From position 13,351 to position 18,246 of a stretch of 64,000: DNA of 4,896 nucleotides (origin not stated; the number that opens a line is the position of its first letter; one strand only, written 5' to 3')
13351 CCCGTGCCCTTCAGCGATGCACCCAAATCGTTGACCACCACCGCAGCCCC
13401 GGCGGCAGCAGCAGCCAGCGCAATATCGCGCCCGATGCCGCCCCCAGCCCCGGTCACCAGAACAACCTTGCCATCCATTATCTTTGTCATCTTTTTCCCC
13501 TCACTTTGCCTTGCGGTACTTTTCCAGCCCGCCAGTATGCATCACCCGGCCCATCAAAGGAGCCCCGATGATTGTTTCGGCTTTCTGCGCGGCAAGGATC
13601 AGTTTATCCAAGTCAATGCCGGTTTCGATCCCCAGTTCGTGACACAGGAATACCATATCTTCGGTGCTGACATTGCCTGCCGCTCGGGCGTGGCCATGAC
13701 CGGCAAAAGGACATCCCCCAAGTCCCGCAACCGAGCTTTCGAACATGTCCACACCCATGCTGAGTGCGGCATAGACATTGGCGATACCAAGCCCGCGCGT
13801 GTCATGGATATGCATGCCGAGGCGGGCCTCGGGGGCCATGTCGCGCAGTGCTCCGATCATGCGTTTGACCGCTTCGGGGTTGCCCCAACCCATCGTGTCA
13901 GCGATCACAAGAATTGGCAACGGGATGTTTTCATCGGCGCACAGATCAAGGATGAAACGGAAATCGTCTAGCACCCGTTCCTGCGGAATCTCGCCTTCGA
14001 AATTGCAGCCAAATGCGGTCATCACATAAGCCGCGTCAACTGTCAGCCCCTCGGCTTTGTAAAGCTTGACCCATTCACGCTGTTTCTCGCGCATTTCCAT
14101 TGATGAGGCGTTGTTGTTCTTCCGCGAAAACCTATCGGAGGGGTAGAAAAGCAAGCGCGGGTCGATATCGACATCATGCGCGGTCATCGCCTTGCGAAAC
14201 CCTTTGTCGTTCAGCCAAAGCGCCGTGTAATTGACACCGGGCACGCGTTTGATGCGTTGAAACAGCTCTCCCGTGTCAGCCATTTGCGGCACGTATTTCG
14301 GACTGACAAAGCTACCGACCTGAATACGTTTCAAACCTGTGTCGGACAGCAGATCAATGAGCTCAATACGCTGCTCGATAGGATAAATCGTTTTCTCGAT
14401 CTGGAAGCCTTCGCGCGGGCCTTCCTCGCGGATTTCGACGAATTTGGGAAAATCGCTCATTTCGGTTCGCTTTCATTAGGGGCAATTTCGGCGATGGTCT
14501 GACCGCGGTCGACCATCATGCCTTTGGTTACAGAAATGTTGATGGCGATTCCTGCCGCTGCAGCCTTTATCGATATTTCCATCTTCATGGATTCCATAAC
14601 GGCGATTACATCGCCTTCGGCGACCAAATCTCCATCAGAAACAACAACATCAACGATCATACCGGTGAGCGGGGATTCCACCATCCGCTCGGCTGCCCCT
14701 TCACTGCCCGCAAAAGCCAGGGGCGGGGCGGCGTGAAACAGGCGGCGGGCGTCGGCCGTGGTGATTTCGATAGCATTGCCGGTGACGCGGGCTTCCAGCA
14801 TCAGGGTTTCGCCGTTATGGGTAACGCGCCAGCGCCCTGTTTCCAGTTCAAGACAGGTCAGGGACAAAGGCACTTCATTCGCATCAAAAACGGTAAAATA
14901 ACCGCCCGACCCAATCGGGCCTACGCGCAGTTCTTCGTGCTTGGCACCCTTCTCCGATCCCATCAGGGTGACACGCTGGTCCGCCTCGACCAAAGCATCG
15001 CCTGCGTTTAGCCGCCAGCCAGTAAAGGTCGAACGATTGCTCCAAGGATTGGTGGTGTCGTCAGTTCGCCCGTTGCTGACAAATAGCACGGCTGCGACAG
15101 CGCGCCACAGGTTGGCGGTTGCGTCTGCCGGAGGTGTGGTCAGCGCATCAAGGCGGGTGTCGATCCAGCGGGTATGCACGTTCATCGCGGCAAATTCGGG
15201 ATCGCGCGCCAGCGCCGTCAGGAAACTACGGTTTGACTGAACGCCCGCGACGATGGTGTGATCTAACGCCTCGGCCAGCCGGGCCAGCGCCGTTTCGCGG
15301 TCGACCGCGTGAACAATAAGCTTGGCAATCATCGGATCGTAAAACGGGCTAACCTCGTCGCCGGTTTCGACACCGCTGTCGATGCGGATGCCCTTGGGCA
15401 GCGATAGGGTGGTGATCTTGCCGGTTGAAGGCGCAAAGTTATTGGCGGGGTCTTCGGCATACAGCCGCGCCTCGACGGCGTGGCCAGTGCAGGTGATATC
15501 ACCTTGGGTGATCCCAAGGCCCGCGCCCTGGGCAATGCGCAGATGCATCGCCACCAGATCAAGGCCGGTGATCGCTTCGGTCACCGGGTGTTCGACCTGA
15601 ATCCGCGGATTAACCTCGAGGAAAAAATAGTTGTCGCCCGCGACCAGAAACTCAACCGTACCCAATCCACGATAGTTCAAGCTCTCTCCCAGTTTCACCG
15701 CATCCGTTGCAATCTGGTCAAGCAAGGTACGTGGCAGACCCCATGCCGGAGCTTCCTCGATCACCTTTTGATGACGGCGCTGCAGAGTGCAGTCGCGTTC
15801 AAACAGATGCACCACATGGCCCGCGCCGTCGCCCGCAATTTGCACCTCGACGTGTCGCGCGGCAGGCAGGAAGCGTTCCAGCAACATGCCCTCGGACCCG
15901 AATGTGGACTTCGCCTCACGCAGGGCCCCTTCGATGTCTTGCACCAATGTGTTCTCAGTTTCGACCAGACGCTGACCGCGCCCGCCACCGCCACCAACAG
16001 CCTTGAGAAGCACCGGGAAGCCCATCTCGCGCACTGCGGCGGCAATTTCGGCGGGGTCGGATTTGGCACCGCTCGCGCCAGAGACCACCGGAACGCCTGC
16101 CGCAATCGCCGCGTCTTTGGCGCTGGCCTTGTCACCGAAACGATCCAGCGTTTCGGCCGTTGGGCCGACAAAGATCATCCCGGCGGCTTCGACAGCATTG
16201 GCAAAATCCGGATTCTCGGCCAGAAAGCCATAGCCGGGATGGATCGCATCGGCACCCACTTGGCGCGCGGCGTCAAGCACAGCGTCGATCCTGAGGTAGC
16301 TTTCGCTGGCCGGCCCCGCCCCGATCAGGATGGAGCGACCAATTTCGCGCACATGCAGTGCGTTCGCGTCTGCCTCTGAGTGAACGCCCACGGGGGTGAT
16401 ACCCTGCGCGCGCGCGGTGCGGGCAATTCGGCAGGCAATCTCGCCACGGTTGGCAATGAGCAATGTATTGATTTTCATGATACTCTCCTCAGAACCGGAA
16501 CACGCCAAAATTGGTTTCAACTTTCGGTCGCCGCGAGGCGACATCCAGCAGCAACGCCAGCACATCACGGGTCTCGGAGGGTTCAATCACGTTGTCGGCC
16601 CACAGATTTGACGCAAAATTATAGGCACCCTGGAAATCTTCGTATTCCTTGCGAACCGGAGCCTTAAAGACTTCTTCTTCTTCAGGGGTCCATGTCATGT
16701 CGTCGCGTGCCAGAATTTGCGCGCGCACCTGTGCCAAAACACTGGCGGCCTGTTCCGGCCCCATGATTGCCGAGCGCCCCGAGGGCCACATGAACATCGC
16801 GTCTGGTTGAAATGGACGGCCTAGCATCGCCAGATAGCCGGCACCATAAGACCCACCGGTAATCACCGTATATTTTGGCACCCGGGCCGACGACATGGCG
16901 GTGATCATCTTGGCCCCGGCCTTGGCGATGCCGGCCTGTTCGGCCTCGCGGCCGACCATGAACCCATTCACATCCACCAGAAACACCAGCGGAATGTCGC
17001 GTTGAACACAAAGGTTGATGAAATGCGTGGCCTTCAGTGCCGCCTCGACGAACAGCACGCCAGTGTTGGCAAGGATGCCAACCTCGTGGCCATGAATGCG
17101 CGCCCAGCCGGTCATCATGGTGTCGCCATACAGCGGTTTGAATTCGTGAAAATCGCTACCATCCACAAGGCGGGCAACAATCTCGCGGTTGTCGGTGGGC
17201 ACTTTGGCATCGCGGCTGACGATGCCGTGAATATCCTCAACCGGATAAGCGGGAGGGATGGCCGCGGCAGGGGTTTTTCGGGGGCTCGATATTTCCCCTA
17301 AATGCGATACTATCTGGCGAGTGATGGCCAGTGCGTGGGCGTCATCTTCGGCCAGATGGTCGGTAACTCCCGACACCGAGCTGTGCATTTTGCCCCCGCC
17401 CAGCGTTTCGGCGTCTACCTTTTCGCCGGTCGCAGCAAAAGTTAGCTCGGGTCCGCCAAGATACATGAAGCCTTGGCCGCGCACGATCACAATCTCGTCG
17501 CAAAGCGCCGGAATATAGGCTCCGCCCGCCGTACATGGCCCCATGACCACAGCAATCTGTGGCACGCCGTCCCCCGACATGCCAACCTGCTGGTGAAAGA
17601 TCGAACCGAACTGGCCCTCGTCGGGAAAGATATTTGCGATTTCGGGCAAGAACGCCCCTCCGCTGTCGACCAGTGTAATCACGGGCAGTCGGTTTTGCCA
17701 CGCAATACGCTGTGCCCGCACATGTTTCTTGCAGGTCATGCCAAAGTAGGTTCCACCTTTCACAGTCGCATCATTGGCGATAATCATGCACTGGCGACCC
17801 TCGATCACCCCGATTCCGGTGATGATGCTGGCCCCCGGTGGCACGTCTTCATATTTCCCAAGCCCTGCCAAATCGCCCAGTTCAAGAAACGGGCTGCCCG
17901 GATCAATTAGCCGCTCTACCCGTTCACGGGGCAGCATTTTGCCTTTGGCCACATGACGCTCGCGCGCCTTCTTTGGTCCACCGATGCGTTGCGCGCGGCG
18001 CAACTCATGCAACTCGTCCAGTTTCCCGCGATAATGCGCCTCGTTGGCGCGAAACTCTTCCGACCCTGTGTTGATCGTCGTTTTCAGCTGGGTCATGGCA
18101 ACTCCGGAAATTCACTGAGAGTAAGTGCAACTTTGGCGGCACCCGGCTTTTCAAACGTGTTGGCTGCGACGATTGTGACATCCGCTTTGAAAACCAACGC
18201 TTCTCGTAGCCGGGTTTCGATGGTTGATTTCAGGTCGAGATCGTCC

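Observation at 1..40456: Island may encode degradation of quaternary-carbon or beta-blocked (alicyclic) carboxylic acids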

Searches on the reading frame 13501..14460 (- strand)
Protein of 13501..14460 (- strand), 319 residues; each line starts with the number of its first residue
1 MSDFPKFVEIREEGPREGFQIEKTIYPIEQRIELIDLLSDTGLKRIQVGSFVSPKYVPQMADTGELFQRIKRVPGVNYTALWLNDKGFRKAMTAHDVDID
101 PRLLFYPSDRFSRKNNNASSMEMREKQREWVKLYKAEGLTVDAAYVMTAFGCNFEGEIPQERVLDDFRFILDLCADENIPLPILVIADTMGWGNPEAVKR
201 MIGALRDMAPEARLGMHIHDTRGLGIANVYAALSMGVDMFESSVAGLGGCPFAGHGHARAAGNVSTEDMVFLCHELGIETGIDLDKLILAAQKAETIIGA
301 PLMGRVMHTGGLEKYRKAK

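Call 5: search_protein_families(library=ncbifam, proteins=[window:13501-14460:-], max_evalue=0.00001)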
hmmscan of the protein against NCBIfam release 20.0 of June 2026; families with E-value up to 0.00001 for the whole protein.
window:13501-14460:- (319 aa): 13 families
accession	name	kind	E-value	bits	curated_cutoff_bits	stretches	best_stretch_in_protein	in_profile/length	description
NF004283.0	PRK05692.1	subfamily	2.7e-81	273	246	1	4-308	3-294/300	hydroxymethylglutaryl-CoA lyase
NF006049.0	PRK08195.1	subfamily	1.3e-15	57.3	229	1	184-296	165-268/344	4-hyroxy-2-oxovalerate/4-hydroxy-2-oxopentanoic acid aldolase,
TIGR02146.1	LysS_fung_arch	equivalog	1.5e-15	57.3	413.55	1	16-248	7-220/344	homocitrate synthase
TIGR03217.1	4OH_2_O_val_ald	equivalog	4.8e-14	52.3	286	1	184-293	160-260/334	4-hydroxy-2-oxovalerate aldolase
NF002085.0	PRK00915.1-2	subfamily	2.9e-12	46.1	517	1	6-301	12-278/504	2-isopropylmalate synthase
TIGR02660.1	nifV_homocitr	equivalog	2.9e-10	40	462.9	1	183-296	158-261/365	homocitrate synthase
TIGR02090.1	LEU1_arch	subfamily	1.6e-09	37.4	484.75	1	16-291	9-255/363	isopropylmalate/citramalate/homocitrate synthases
NF002086.0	PRK00915.1-3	equivalog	2.7e-08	32.8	532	1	185-299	169-280/516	2-isopropylmalate synthase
NF002087.0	PRK00915.1-4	equivalog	3.1e-08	32.6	729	1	185-298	169-279/516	2-isopropylmalate synthase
TIGR01235.1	pyruv_carbox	equivalog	1.3e-07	29.5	1114.45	1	177-249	699-770/1143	pyruvate carboxylase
TIGR00973.1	leuA_bact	equivalog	5.3e-07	28.5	598.7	1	184-287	163-263/494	2-isopropylmalate synthase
NF009554.0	PRK12999.1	equivalog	5.8e-07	27.7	965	1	182-249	707-773/1147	pyruvate carboxylase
NF002084.0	PRK00915.1-1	equivalog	3.3e-06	25.9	748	1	185-297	167-276/523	2-isopropylmalate synthase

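Call 53: search_protein_families(library=pfam, proteins=[window:13501-14460:-], max_evalue=0.0001)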
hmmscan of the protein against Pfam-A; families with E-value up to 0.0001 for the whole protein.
window:13501-14460:- (319 aa): 1 family
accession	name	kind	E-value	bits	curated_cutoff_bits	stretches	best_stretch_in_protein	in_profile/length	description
PF00682.25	HMGL-like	-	3.4e-35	122.2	29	1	9-291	3-257/260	HMGL-like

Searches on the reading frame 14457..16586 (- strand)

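Call 5: search_protein_families(library=ncbifam, proteins=[window:14457-16586:-], max_evalue=0.00001)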
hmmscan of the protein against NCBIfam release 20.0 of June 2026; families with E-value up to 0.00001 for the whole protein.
window:14457-16586:- (709 aa): 34 families (the best 25 are shown)
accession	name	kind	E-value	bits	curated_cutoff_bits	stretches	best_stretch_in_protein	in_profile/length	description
NF009554.0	PRK12999.1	equivalog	9.2e-171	570.2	965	2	37-501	3-479/1147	pyruvate carboxylase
TIGR02712.1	urea_carbox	equivalog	3.7e-167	558.2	1303.85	2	40-477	2-441/1201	urea carboxylase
NF006367.0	PRK08591.1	subfamily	4.6e-163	543.1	597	1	39-479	2-445/451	acetyl-CoA carboxylase biotin carboxylase subunit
NF009471.0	PRK12833.1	equivalog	5.5e-158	526.3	686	1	37-483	3-452/467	acetyl-CoA carboxylase biotin carboxylase subunit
TIGR01235.1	pyruv_carbox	equivalog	5.8e-154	514.2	1114.45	2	42-500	2-474/1143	pyruvate carboxylase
NF006406.0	PRK08654.1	equivalog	3.1e-148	494.4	739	1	40-478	3-443/499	acetyl-CoA carboxylase biotin carboxylase subunit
TIGR00514.1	accC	equivalog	1.7e-146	488.6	626.5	1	39-479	2-445/449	acetyl-CoA carboxylase biotin carboxylase subunit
NF004085.0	PRK05586.1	equivalog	4.5e-136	454.3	723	1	39-479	2-445/448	acetyl-CoA carboxylase biotin carboxylase subunit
NF005525.0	PRK07178.1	equivalog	1.2e-132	442.9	768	1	39-502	2-466/471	acetyl-CoA carboxylase biotin carboxylase subunit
NF006286.0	PRK08462.1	equivalog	9e-125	417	740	1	37-477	2-443/445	acetyl-CoA carboxylase biotin carboxylase subunit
NF006287.0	PRK08463.1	equivalog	9.5e-124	413.8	775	1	39-499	2-465/479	acetyl-CoA carboxylase subunit A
NF010643.0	PRK14040.1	subfamily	6.2e-16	58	892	1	582-701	478-594/595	oxaloacetate decarboxylase subunit alpha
NF006761.0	PRK09282.1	domain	1.3e-14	53.7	402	1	625-702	513-590/591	pyruvate carboxylase subunit B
TIGR01108.1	oadA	equivalog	2.8e-14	52.5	756.5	1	592-697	481-581/582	sodium-extruding oxaloacetate decarboxylase subunit alpha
NF003671.0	PRK05294.1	equivalog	2.1e-13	48.8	599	1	128-357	642-866/1058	carbamoyl-phosphate synthase large subunit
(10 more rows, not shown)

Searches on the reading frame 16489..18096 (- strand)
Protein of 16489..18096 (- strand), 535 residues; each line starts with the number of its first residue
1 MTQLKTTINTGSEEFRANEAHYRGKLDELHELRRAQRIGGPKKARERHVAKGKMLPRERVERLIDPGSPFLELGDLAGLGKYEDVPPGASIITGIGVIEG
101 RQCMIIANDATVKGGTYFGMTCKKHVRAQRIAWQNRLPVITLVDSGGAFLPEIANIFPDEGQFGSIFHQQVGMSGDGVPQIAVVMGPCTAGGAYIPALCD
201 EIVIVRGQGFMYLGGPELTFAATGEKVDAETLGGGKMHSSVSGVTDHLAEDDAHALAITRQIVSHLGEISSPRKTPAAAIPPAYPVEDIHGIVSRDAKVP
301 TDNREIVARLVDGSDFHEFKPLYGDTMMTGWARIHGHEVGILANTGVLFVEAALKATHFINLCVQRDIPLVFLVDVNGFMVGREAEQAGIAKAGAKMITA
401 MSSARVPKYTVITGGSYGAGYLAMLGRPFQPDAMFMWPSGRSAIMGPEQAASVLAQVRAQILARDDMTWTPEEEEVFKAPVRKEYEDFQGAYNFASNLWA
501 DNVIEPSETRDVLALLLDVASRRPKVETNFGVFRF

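Call 5: search_protein_families(library=ncbifam, proteins=[window:16489-18096:-], max_evalue=0.00001)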
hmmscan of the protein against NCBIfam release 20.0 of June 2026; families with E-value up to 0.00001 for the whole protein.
window:16489-18096:- (535 aa): 8 families
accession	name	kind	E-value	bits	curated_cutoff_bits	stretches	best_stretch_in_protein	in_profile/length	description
TIGR01117.1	mmdA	subfamily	4.5e-98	329.3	998.8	1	25-524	2-500/512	methylmalonyl-CoA decarboxylase subunit alpha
NF041504.1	AccA_sub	subfamily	4e-22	78.8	300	2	342-468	69-192/257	carboxyltransferase subunit alpha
NF004344.0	PRK05724.1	equivalog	1.7e-18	67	357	2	89-206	96-218/319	acetyl-CoA carboxylase carboxyltransferase subunit alpha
TIGR00513.1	accA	equivalog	8.7e-14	51.6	319.3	2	343-455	127-235/321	acetyl-CoA carboxylase carboxyl transferase subunit alpha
NF008971.0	PRK12319.1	equivalog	4e-10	39.7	406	0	117-206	79-165/256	acetyl-CoA carboxylase carboxyl transferase subunit alpha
TIGR03133.1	malonate_beta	equivalog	6.3e-08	32.2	278.15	1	76-256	36-222/274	biotin-independent malonate decarboxylase subunit beta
NF005530.0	PRK07189.1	equivalog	5.1e-07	29.1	228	1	90-256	58-232/303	biotin-independent malonate decarboxylase subunit beta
TIGR03134.1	malonate_gamma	equivalog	4.5e-06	26.3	237.15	0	343-423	39-139/258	biotin-independent malonate decarboxylase subunit gamma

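Call 41: search_solved_structures(query=window:16489-18096:-, max_evalue=1e-40, show_alignments=0)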
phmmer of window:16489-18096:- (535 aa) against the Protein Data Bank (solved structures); distinct sequences matched with E-value up to 1e-40: 36.
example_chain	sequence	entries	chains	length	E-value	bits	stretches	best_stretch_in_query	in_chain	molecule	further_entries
4q0g_A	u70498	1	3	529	1.6e-189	634.5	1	22-534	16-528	Probable acetyl-/propionyl-CoA carboxylase (Beta subunit) AccD1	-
9tps_A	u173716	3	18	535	1.2e-180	605.2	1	1-534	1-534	Propionyl CoA carboxylase beta subunit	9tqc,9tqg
9yx0_G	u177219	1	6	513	5.4e-180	603.1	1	27-534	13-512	Carboxyl transferase domain protein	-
3u9r_B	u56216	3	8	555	2.7e-174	584.3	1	3-534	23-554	Methylcrotonyl-CoA carboxylase, beta-subunit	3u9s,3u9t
8j4z_J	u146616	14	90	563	1.3e-172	578.7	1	4-534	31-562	Methylcrotonoyl-CoA carboxylase beta chain, mitochondrial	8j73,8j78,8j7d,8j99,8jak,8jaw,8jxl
8rth_B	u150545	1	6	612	2.8e-157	528.1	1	12-534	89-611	methylcrotonoyl-CoA carboxylase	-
8f41_B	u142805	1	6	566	1.1e-147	496.4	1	40-517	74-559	3-methylcrotonyl-CoA carboxylase, beta-subunit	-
8f3d_A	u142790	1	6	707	1.4e-147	496.1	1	40-519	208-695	3-methylcrotonyl-CoA carboxylase beta-subunit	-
5ikl_B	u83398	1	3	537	7e-122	411.3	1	8-535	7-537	Geranyl-CoA carboxylase, beta-subunit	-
1on3_A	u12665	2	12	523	3e-81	277.2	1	22-522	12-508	Methylmalonyl-CoA carboxyltransferase 12S subunit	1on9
1vrg_A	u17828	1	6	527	2.6e-80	274.1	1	21-522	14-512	propionyl-CoA carboxylase, beta subunit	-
3ib9_A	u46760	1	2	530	3e-77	264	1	23-513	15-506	Propionyl-CoA carboxylase complex B subunit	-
1xnw_A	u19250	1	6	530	6e-77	263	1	23-513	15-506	propionyl-CoA carboxylase complex B subunit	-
3iav_A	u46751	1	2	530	8.5e-77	262.5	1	23-513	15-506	Propionyl-CoA carboxylase complex B subunit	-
3ibb_A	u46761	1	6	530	1.6e-76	261.6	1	23-513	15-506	Propionyl-CoA carboxylase complex B subunit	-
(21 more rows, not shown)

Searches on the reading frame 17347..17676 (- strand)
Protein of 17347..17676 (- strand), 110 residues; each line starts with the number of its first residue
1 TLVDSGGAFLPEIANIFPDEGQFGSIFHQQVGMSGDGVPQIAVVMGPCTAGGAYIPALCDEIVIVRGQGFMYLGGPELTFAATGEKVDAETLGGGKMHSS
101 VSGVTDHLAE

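Call 46: search_solved_structures(query=window:17347-17676:-, max_evalue=1e-10, show_alignments=5)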
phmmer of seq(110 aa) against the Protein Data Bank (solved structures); distinct sequences matched with E-value up to 1e-10: 39.
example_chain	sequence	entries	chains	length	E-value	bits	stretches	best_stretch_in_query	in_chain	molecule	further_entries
4q0g_A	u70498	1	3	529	1.1e-40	141.6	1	2-110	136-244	Probable acetyl-/propionyl-CoA carboxylase (Beta subunit) AccD1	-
9yx0_G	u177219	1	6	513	2.9e-40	140.2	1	2-109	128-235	Carboxyl transferase domain protein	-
3u9r_B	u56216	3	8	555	1.1e-36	128.7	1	2-110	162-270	Methylcrotonyl-CoA carboxylase, beta-subunit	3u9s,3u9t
8j4z_J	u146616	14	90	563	1.8e-36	128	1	2-109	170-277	Methylcrotonoyl-CoA carboxylase beta chain, mitochondrial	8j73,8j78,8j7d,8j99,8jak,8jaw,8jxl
8rth_B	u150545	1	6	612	3.3e-35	124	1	2-109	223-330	methylcrotonoyl-CoA carboxylase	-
9tps_A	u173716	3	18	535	7.6e-35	122.8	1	2-110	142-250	Propionyl CoA carboxylase beta subunit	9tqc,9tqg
8f41_B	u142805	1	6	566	1.6e-33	118.6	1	2-109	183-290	3-methylcrotonyl-CoA carboxylase, beta-subunit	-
8f3d_A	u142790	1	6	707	2.2e-33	118.1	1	2-109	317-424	3-methylcrotonyl-CoA carboxylase beta-subunit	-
5ikl_B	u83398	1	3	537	3.1e-22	82.2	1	1-110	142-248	Geranyl-CoA carboxylase, beta-subunit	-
6ybp_A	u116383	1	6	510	7.4e-19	71.3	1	3-106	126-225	Propionyl-CoA carboxylase beta chain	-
6ybq_A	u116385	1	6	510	3.1e-18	69.3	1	3-106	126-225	Propionyl-CoA carboxylase beta chain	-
8pn8_A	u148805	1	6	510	3.1e-18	69.3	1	3-106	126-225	Propionyl-CoA carboxylase beta chain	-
8pn7_A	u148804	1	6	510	3.2e-18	69.2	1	3-106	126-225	Propionyl-CoA carboxylase beta chain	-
7w5u_A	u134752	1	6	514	5.5e-18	68.5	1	22-105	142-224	Acetyl-CoA carboxylase complex, beta-chain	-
1xnw_A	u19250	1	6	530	1.6e-17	66.9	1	4-109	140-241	propionyl-CoA carboxylase complex B subunit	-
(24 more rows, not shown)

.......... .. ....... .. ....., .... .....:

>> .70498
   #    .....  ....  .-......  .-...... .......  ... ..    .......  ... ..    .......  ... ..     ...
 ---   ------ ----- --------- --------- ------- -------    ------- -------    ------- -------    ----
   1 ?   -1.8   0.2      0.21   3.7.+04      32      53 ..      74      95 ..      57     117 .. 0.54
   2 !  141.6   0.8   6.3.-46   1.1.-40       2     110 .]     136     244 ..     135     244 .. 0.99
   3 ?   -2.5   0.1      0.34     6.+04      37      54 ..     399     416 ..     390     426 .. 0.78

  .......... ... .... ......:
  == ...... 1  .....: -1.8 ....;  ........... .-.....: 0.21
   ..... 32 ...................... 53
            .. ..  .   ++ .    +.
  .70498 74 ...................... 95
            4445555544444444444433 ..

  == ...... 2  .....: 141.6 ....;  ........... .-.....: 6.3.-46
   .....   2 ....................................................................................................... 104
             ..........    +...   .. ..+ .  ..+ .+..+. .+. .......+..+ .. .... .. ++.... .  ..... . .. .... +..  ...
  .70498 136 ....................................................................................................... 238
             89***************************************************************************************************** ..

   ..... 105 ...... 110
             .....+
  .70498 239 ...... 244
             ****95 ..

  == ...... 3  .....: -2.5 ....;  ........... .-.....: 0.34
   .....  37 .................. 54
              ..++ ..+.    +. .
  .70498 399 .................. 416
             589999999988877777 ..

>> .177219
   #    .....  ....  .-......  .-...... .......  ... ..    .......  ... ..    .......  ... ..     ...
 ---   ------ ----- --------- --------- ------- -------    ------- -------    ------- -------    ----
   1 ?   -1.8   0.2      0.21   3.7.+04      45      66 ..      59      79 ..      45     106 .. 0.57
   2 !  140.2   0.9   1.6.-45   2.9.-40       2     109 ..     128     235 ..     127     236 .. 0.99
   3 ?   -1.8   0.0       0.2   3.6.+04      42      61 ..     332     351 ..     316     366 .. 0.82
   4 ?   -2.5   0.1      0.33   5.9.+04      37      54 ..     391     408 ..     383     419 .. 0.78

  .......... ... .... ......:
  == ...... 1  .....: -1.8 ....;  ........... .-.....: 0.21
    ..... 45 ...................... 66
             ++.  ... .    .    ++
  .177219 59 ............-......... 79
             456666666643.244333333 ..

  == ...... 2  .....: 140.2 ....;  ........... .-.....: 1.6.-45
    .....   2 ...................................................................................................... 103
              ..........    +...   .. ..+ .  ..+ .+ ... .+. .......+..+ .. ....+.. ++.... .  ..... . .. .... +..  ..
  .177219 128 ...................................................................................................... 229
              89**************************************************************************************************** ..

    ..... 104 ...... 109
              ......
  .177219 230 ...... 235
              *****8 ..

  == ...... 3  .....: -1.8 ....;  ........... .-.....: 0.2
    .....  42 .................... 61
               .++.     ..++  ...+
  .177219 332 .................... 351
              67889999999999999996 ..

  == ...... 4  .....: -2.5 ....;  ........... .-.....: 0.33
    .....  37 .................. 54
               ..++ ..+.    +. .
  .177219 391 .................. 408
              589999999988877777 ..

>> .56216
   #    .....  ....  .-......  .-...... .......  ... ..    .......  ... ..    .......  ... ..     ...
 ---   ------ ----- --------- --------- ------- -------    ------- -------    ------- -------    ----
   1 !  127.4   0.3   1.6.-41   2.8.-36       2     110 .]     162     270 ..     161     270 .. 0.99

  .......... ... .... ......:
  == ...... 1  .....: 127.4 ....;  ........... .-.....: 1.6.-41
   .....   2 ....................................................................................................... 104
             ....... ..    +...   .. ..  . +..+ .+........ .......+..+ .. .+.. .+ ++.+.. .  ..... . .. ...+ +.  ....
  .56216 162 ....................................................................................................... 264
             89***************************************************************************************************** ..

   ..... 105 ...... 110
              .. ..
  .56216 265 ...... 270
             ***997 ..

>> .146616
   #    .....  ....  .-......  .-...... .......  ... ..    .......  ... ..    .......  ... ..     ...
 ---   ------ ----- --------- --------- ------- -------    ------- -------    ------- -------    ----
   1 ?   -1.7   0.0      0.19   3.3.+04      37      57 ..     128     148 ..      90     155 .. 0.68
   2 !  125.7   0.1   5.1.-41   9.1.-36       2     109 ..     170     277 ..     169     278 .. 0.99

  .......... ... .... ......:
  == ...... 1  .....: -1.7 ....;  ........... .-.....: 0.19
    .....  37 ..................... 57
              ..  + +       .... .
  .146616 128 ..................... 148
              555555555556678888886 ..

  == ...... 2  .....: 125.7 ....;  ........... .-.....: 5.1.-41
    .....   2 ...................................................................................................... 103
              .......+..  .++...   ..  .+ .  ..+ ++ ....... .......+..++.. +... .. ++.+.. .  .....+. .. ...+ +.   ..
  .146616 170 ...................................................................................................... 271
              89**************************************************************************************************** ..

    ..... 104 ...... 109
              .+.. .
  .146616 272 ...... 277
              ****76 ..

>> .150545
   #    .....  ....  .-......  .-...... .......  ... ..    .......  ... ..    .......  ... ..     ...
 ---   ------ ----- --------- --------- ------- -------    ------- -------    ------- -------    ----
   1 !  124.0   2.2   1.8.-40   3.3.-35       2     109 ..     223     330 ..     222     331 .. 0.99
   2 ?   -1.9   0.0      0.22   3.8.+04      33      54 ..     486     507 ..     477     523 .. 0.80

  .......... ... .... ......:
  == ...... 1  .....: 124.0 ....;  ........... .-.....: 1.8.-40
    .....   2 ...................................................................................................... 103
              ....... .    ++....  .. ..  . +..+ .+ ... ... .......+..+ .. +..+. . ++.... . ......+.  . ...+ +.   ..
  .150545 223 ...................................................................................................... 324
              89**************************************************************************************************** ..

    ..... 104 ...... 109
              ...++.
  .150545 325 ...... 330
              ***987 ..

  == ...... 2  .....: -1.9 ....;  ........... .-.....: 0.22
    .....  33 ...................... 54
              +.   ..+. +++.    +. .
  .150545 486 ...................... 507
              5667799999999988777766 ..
